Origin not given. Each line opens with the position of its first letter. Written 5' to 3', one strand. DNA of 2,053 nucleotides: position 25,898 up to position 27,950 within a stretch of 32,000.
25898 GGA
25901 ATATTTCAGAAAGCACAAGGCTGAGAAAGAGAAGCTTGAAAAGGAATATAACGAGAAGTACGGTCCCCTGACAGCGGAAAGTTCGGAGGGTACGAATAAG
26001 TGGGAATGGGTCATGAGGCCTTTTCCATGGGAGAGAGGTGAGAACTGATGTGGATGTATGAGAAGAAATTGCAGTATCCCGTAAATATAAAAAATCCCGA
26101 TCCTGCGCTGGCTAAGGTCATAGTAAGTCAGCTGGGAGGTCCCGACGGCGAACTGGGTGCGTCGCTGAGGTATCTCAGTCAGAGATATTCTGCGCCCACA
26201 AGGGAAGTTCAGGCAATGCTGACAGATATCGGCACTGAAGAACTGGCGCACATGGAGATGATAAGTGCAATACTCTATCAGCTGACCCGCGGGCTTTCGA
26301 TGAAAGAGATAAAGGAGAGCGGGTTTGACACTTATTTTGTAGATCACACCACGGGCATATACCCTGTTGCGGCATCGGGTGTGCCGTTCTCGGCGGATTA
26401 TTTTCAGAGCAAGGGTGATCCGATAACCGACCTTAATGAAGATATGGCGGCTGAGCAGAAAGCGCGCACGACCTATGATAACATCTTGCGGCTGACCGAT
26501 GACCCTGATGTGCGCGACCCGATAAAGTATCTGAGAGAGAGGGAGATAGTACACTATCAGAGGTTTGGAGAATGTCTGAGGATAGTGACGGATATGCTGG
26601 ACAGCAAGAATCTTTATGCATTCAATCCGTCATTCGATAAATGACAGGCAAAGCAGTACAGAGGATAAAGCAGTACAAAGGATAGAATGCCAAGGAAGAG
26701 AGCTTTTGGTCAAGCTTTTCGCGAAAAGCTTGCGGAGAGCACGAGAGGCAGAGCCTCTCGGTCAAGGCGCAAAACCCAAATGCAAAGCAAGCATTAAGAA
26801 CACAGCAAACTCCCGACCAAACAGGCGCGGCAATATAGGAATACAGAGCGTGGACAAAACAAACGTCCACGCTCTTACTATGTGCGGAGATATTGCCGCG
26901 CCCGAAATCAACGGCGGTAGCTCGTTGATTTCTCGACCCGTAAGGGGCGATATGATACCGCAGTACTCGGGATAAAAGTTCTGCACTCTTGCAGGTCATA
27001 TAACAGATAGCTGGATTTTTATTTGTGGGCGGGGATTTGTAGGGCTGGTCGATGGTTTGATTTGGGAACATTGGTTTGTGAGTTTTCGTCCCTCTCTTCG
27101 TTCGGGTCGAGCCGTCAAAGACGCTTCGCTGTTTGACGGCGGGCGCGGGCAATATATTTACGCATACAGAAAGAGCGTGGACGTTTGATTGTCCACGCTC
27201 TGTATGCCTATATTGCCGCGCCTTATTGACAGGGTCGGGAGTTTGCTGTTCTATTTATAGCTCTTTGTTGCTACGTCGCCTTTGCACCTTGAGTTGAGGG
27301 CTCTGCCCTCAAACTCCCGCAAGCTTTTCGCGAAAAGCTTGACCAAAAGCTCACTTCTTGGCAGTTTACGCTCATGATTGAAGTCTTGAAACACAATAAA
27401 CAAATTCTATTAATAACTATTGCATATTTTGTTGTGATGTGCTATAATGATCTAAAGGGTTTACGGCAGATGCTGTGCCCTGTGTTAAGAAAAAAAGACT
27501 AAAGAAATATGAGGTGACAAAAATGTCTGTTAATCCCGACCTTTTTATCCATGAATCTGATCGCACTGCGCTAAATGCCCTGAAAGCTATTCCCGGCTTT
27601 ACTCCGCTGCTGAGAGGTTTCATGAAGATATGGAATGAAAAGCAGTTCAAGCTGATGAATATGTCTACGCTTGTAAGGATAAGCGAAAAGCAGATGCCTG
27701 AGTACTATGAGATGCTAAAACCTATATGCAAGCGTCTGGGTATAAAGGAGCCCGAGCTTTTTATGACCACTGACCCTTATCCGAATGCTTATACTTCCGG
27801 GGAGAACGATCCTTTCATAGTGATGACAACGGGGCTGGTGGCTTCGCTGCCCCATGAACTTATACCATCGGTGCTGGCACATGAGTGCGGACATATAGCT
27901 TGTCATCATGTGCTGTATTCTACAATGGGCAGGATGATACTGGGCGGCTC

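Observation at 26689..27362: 674-bp non-coding compound palindrome whose two arms keep local hairpins through compensatory changes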

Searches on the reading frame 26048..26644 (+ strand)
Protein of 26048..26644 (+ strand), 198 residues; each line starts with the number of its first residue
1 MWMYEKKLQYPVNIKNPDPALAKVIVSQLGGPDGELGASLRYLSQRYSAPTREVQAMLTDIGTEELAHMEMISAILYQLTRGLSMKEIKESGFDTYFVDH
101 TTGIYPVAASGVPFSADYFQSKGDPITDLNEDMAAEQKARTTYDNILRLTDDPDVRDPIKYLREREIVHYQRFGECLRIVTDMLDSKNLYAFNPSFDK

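Call 11: find_encoding_contigs(protein=window:26048-26644:+, flank=6000, max_places=10)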
Protein window:26048-26644:+ (198 aa): 24 contigs read that carry it; 10 places shown.
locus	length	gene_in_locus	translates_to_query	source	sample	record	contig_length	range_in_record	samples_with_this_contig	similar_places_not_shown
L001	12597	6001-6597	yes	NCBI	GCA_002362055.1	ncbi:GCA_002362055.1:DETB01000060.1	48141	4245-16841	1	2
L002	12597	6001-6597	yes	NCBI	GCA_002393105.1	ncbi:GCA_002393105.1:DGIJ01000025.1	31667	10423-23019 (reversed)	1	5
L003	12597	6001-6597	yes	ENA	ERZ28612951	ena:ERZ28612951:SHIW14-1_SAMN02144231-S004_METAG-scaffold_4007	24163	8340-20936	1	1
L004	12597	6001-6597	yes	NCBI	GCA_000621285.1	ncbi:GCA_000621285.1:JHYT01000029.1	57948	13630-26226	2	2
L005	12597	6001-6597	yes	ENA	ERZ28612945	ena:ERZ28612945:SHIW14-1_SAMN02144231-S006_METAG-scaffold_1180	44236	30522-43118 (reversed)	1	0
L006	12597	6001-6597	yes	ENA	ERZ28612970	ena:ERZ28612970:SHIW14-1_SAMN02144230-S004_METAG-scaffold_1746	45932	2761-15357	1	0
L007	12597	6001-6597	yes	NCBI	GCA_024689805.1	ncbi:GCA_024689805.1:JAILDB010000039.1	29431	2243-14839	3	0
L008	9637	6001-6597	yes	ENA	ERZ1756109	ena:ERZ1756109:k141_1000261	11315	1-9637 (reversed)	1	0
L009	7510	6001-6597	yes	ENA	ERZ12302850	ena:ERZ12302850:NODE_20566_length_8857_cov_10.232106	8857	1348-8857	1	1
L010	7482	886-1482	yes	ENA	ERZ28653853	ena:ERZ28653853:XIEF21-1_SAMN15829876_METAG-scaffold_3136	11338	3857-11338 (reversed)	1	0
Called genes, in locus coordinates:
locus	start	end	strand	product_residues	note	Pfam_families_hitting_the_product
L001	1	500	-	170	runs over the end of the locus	PF03167:UDG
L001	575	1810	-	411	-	-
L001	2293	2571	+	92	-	PF00216:Bac_DNA_binding, PF18291:HU-HIG (weak)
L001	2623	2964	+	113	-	PF20069:DUF6465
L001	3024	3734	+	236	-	PF02527:GidB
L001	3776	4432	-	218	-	PF04542:Sigma70_r2, PF04539:Sigma70_r3, PF08281:Sigma70_r4_2 (weak), PF04545:Sigma70_r4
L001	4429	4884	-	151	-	PF13581:HATPase_c_2, PF02518:HATPase_c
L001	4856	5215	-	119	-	PF01740:STAS, PF13466:STAS_2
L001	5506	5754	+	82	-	PF11007:CotJA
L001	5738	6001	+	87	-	PF12652:CotJB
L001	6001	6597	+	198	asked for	PF05067:Mn_catalase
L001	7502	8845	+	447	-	PF01435:Peptidase_M48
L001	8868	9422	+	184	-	PF22043:DUF6935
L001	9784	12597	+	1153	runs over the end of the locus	PF16927:HisKA_7TM, PF00512:HisKA, PF02518:HATPase_c, PF00072:Response_reg, PF08668:HDOD (weak), PF13487:HD_5, PF01966:HD, PF01627:Hpt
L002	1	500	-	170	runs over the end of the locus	PF03167:UDG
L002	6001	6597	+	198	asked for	PF05067:Mn_catalase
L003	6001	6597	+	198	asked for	PF05067:Mn_catalase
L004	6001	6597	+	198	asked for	PF05067:Mn_catalase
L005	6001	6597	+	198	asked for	PF05067:Mn_catalase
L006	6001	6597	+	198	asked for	PF05067:Mn_catalase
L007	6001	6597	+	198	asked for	PF05067:Mn_catalase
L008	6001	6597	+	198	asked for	PF05067:Mn_catalase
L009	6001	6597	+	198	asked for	PF05067:Mn_catalase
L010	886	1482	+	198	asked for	PF05067:Mn_catalase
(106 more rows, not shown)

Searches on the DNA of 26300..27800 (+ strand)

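Call 5: search_rna_families(source=window, start=26300, end=27800, threshold=evalue, max_evalue=10)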
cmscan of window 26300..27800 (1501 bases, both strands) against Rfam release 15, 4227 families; matches with E-value up to 10: 7.
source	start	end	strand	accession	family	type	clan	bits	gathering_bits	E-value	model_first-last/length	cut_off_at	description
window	27490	27577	-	RF01770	rimP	Cis-reg; leader;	-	19.7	47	3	1-102/102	no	Gammaprotebacteria rimP leader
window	27626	27715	+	RF02439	SpF56_sRNA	Gene; sRNA;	-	18.7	80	8.2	1-99/99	no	Streptococcus sRNA SpF56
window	27159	27212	+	RF03523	mir-4703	Gene; miRNA;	-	17.8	88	2.4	1-61/61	no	mir-4703 microRNA precursor family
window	27170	27203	-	RF04292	mir-379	Gene; miRNA;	CL00149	17.1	56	1.8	1-64/64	no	mir-379 microRNA precursor family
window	26702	26742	+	RF00749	mir-208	Gene; miRNA;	-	15.2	56.4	5.2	1-77/77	no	mir-208 microRNA precursor family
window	27310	27350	-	RF00749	mir-208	Gene; miRNA;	-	14.4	56.4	8.9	1-77/77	no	mir-208 microRNA precursor family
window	26471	26536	+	RF01145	sR14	Gene; snRNA; snoRNA; CD-box;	-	12.8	38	2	1-54/54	no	Small nucleolar RNA sR14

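Call 50: build_rna_model(alignment_id=A3, structure=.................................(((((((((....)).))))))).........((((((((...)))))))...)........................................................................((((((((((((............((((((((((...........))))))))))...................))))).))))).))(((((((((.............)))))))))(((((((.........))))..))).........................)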
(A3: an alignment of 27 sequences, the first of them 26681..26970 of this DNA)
Model R1 built from alignment A3 (27 sequences, 328 columns); structure: as given.
model positions 298; base pairs 55; branch points 4; effective number of sequences 2.48; information 0.59 bits per position. Calibrated on 0.2 Mb of random sequence (short: E-values are rough).
structure used (alignment columns):
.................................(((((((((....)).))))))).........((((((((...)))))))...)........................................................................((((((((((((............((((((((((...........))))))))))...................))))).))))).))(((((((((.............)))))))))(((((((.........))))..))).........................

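Call 51: search_with_rna_model(model_id=R1, sources=[window, L001, L003, L005, L006, L007, L010, L011, L012, L013, L014, L016, L017, L018, L019, L020, L021, L022, L023, L024, L025, L027, L030, L031, L032, L033, L034, L035, L036, L037, L038, L040, L041, L042, L043, L044, L045, L047, L049, L050, L051, L052, L054, L055, L056, L057, L058, L059, L060, L061, L062, L063, L064, L065, L066, L068], max_evalue=1e-10, make_alignment=true)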
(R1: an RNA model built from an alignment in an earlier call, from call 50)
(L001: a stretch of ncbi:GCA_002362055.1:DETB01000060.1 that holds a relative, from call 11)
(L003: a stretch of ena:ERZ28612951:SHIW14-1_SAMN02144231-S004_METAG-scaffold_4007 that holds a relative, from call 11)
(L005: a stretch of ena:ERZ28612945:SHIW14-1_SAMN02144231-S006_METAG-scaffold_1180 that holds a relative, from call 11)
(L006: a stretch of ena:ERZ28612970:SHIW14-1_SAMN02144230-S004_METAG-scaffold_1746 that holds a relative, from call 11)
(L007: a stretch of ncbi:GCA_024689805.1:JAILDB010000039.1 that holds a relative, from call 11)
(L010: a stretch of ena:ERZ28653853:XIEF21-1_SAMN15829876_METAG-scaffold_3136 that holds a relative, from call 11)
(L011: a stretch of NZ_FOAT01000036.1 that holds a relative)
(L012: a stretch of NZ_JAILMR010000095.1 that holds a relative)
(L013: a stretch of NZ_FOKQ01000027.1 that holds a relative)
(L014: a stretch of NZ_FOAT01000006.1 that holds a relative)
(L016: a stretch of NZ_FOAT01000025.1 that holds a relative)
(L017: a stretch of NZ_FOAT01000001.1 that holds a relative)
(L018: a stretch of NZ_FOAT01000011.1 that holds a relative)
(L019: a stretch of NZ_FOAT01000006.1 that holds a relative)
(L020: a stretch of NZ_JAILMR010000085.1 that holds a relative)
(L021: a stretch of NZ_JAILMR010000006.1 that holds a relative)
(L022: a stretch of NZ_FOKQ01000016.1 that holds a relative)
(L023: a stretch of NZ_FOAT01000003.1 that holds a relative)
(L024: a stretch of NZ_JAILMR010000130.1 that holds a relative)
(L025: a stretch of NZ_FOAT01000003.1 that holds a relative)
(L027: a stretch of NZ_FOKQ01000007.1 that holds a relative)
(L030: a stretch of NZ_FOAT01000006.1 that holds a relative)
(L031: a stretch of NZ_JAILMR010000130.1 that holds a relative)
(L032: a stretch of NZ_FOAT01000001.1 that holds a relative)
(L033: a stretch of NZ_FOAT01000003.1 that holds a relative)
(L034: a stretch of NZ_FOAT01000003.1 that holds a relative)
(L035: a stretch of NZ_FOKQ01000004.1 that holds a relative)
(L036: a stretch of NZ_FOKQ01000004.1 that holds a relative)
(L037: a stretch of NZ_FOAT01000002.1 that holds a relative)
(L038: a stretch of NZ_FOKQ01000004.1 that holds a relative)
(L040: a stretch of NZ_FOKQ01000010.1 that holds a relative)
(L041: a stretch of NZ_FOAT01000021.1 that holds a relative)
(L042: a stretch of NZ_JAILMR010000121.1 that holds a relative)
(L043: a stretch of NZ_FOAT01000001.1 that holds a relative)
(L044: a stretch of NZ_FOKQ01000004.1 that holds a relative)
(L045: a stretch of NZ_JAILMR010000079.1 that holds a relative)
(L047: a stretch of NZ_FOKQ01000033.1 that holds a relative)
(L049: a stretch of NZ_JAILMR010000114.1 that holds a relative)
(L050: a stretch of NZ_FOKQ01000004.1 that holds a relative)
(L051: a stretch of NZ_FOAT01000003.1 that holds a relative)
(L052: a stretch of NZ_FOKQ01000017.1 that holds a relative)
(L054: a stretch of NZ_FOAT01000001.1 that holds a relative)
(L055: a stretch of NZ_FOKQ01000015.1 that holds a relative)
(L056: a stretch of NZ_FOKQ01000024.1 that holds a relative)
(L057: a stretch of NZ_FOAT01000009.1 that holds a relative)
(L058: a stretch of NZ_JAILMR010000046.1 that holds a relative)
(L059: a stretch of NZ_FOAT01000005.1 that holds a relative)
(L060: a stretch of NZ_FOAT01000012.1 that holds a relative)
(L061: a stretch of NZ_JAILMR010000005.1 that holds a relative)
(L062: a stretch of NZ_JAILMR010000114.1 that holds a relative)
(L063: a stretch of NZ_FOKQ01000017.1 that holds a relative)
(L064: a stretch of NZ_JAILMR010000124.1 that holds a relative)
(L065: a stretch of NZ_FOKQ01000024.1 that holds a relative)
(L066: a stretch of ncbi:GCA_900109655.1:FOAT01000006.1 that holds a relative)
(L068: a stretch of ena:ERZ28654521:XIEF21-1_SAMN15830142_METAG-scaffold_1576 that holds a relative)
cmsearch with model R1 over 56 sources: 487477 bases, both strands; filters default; matches with E-value up to 1e-10: 88.
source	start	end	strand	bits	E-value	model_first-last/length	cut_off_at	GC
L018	3792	4089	+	313.1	1.7e-92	1-298/298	no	0.48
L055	3990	4290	+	313.1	1.8e-92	1-298/298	no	0.52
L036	6768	7066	+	309.3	2.5e-91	1-298/298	no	0.53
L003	7022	7326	-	307.7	7.3e-91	1-298/298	no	0.49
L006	7022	7320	-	305.2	4.2e-90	1-298/298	no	0.5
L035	2624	2920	+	302.2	3.5e-89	1-298/298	no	0.45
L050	1785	2079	+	300.2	1.4e-88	1-298/298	no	0.47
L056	4358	4656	+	296.5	1.8e-87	1-298/298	no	0.54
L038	3719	4015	+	295.4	3.8e-87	1-298/298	no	0.54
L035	3026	3325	-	294.4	7.5e-87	1-298/298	no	0.53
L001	7019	7317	-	291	8e-86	1-298/298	no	0.49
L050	2185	2479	-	288.9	3.5e-85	1-298/298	no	0.52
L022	2057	2358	+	282.6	2.9e-83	1-298/298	no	0.51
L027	1627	1920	+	281.8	5e-83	1-298/298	no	0.53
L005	7021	7321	-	275.1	5.1e-81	1-298/298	no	0.49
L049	890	1184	+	269.1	3.2e-79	1-298/298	no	0.54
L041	2123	2423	-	267.1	1.4e-78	1-298/298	no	0.53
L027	2013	2331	-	266.9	1.5e-78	1-298/298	no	0.53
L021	4385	4681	-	262.1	4.3e-77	1-298/298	no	0.55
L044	5507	5808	+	260.2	1.7e-76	1-298/298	no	0.54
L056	6761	7040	+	259.8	2.2e-76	1-298/298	no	0.54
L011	7244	7546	-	259.6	2.5e-76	1-298/298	no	0.52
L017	7022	7322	-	257.7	9.2e-76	1-298/298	no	0.52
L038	4120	4417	-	256.8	1.7e-75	1-298/298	no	0.54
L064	3819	4119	+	255.1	5.4e-75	1-298/298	no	0.51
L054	3056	3369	+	255.1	5.6e-75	1-298/298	no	0.5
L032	3769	4087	-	254.6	7.6e-75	1-298/298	no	0.5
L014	3237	3517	+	251.8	5.5e-74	1-298/298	no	0.5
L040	7656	7947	-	250.3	1.6e-73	1-298/298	no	0.49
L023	6814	7131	+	246.6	2.1e-72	1-298/298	no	0.53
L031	3200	3515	-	245.3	5e-72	1-298/298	no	0.51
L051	6130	6455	-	245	6.3e-72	1-298/298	no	0.52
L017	4762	5081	-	244.5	8.6e-72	1-298/298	no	0.53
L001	6634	6922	+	242.5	3.6e-71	1-298/298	no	0.56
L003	6634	6922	+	241.7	6e-71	1-298/298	no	0.55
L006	6634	6922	+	237.5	1.2e-69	1-298/298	no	0.56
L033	1746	2065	+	237.3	1.3e-69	1-298/298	no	0.52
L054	3437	3729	-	235.7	3.9e-69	1-298/298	no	0.54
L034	802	1101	-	235.2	5.6e-69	1-298/298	no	0.55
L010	1890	2192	-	234.8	7.2e-69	1-298/298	no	0.5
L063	3426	3743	-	232.3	4.3e-68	1-298/298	no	0.54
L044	5917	6286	-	231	1e-67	1-298/298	no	0.56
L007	7025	7327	-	230.9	1.1e-67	1-298/298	no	0.5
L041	1701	2018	+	226.1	3.1e-66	1-298/298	no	0.48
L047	5710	6029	+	220.8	1.2e-64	1-298/298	no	0.52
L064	4174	4477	-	219.9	2.4e-64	1-298/298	no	0.51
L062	7128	7426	-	219.1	3.9e-64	1-298/298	no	0.51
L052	4302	4576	-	218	8.7e-64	1-298/298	no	0.48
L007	6634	6925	+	217.6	1.1e-63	1-298/298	no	0.52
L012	7362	7678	+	217.5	1.2e-63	1-298/298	no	0.5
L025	1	224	-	216.9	1.9e-63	1-224/298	3'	0.5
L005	6634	6921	+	216.2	2.9e-63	1-298/298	no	0.54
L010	1502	1793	+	214.7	8.7e-63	1-298/298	no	0.52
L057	4610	4928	+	213.2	2.5e-62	1-298/298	no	0.52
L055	4383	4699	-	208.4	6.7e-61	1-298/298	no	0.53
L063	3039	3358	+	207.2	1.6e-60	1-298/298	no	0.51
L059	1624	1940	+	204.6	9.6e-60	1-298/298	no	0.51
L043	1600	1847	+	201.6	7.7e-59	1-298/298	no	0.49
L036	2446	2731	-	201.3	9.5e-59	1-298/298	no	0.45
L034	453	748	+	190.4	1.8e-55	1-298/298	no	0.49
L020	367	685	-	188.7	6.1e-55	1-298/298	no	0.51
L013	7036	7356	-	185.4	5.8e-54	1-298/298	no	0.52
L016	1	291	+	182.7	3.8e-53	1-298/298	no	0.54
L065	7778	8000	+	179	4.9e-52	1-227/298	3'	0.48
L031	2750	3074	+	176.3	3.3e-51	1-298/298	no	0.47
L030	4948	5273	+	168.3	8.6e-49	1-298/298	no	0.53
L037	2811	3165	+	166.5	3e-48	1-298/298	no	0.52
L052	4202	4459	+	166.4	3.2e-48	1-298/298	no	0.48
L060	281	598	+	158.4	8.3e-46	1-298/298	no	0.45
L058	4050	4408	+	158.2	9.2e-46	1-298/298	no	0.53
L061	2992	3269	-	152.4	5.3e-44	1-298/298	no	0.45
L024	7270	7584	+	152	6.9e-44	1-298/298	no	0.47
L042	1506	1825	-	149.1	5.4e-43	1-298/298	no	0.52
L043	1747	1931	-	133.9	2e-38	31-226/298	no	0.51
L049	1243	1532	-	128.8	6.9e-37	1-298/298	no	0.52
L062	6756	7066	+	124.6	1.3e-35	1-298/298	no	0.5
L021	4170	4481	+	122.8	4.6e-35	1-298/298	no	0.52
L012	7738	8000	-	111.1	1.6e-31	40-298/298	5'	0.57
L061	2860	3151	+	108.1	1.3e-30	1-298/298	no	0.46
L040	2968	3218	-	87.2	2.6e-24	1-298/298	no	0.48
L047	2512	2645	-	80.5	2.7e-22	93-226/298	no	0.44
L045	1380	1650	+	70.5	2.7e-19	1-298/298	no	0.39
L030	5060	5345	-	70.2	3.5e-19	1-298/298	no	0.51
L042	6969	7216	+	57.7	2e-15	1-298/298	no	0.45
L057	4811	5090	-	49.8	4.9e-13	1-298/298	no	0.53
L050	5427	5589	-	49.6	5.5e-13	1-298/298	no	0.5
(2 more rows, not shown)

Alignment A4: 88 matches aligned to the model, 669 columns, each read 5' to 3' on its own strand. Consensus structure (alignment columns), stored with it:
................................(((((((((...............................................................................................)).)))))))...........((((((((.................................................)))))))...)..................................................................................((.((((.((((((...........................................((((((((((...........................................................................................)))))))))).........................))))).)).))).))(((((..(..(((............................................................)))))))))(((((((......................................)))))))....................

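Call 57: search_dna_similar(query=window:26648-27380:+, collection=plasmids, mode=distant, max_rows=10)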
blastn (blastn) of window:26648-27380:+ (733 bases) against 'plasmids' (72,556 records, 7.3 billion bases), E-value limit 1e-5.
No match.

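Call 58: search_dna_similar(query=window:26648-27380:+, collection=phages, mode=distant, max_rows=10)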
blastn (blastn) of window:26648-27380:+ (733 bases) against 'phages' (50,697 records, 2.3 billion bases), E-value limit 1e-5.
No match.

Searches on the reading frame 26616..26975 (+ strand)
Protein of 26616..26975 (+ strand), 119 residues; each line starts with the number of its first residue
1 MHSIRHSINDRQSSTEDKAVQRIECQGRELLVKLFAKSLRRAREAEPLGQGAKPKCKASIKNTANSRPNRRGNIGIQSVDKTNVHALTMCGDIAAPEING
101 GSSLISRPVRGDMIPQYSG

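Call 65: search_protein_families(library=pfam, proteins=[window:26616-26975:+], max_evalue=0.1)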
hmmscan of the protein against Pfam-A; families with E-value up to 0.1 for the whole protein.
window:26616-26975:+ (119 aa): 0 families
